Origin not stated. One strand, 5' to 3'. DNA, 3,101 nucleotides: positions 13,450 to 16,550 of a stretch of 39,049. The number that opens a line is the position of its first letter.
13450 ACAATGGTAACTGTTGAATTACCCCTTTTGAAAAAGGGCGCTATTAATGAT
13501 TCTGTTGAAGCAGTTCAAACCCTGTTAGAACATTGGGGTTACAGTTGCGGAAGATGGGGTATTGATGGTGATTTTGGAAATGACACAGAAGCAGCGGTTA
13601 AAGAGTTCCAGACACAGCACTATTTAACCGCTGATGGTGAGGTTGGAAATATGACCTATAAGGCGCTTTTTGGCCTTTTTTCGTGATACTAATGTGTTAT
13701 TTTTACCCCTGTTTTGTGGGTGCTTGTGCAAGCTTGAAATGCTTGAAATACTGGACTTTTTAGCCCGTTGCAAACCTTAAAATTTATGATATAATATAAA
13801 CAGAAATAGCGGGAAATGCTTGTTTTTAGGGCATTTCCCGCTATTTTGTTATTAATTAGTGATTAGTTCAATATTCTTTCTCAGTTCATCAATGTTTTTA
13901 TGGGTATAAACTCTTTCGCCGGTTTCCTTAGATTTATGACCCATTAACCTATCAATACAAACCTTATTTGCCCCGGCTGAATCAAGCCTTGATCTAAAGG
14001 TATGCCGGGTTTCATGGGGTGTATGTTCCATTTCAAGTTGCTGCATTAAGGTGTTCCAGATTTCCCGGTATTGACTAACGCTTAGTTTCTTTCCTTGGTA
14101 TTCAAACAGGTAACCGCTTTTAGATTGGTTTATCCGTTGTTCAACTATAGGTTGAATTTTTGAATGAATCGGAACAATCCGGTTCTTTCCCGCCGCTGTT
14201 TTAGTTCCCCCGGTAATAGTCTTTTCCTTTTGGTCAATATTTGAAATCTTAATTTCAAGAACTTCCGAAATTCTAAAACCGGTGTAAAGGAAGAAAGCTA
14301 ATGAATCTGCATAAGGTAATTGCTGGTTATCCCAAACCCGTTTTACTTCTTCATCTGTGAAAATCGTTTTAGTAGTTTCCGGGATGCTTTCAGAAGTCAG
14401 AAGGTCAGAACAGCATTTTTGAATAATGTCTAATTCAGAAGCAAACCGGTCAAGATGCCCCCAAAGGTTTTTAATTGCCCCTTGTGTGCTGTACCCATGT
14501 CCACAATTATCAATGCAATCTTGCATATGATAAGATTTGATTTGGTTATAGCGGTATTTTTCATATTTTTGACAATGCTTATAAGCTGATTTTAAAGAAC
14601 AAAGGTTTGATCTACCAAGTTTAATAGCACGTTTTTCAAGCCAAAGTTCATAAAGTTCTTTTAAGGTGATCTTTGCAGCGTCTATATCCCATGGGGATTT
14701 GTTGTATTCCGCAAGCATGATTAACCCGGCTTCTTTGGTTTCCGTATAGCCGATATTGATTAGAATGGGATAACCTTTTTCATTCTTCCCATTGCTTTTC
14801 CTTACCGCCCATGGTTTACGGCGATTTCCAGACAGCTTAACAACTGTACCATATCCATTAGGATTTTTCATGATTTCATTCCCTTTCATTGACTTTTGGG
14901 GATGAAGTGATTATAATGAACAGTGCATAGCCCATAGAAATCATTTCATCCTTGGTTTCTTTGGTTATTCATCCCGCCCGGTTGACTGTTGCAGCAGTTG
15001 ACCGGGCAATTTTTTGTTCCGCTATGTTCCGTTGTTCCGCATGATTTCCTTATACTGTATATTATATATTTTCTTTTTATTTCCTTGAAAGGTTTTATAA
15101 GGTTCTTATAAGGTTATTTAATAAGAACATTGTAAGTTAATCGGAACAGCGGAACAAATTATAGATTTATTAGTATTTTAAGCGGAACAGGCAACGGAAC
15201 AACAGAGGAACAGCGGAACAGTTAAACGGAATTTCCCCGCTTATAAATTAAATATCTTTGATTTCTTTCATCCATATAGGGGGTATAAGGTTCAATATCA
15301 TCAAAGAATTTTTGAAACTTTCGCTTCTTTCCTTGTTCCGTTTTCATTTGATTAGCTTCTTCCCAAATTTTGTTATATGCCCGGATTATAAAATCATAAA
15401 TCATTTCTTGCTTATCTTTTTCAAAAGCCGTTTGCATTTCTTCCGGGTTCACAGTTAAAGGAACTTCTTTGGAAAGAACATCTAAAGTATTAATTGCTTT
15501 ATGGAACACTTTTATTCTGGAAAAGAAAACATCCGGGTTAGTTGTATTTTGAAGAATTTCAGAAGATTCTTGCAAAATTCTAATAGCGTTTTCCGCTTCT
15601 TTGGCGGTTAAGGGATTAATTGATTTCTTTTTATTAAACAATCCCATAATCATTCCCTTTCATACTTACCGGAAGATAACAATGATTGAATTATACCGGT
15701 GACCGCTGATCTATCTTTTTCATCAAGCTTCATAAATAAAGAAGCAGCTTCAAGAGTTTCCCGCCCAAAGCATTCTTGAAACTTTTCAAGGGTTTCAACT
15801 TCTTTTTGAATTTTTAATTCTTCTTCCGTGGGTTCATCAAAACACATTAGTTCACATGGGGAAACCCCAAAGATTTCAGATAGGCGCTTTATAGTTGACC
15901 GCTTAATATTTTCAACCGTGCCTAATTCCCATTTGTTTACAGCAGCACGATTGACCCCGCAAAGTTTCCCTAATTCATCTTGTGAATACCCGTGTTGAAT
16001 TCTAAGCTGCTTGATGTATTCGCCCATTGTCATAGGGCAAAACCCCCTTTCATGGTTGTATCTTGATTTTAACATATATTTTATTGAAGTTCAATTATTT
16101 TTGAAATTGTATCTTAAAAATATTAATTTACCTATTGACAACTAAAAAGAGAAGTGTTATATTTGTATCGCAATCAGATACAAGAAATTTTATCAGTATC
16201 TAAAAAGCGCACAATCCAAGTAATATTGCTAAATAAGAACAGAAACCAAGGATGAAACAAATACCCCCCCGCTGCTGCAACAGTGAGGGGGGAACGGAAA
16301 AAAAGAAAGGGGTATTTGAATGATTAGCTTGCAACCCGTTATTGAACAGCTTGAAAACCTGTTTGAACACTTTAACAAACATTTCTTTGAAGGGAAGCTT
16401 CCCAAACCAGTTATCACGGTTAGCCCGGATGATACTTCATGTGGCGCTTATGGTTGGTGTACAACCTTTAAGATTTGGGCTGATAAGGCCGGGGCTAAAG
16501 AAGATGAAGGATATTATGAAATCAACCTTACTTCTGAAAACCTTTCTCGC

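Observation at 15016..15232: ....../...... motif array A between the integrase and the repressor operon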

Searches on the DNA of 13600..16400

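Call 81: search_rna_families(source=window, start=13600, end=16400, threshold=evalue, max_evalue=1)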
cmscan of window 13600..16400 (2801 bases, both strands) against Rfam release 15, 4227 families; matches with E-value up to 1: 2.
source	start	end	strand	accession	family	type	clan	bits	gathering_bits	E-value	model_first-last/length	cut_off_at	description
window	14952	15011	+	RF00262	sar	Gene; antisense;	-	27.8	43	0.0097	1-68/68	no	sar RNA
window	13784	13871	+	RF00766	mir-335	Gene; miRNA;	-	22.9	64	0.065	1-92/92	no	mir-335 microRNA precursor family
